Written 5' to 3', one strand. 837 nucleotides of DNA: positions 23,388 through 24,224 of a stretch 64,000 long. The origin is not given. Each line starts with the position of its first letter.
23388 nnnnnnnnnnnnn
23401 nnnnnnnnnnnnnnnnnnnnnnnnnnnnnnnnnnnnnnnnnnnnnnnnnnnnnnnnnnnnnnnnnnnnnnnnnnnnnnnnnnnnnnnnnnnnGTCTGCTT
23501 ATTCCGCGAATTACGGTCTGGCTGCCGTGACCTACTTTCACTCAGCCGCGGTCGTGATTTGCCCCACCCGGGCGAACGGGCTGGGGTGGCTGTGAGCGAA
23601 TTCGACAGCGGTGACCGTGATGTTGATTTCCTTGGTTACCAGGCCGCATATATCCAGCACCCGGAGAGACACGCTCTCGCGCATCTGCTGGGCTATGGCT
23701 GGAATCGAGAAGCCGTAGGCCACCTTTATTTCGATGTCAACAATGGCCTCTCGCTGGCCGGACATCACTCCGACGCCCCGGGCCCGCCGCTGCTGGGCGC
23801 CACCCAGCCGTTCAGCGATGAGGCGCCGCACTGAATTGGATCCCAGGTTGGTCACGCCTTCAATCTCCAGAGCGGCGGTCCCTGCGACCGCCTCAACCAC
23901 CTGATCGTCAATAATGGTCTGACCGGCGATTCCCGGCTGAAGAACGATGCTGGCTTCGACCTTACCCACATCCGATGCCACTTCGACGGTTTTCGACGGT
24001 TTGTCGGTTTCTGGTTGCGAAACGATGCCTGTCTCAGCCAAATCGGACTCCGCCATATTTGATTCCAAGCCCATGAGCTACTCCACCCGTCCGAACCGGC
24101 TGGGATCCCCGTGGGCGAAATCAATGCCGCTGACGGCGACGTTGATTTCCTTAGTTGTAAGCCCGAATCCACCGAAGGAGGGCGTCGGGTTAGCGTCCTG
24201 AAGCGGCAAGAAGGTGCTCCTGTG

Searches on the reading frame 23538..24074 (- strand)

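Call 36: search_protein_families(library=pfam, proteins=[window:23538-24074:-], max_evalue=0.01)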
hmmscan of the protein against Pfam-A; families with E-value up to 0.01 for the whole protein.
window:23538-24074:- (178 aa): 1 family
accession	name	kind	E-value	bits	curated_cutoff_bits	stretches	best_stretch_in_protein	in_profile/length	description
PF03780.18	Asp23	-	1.2e-21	77.6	28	1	51-157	3-107/108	Asp23 family, cell envelope-related function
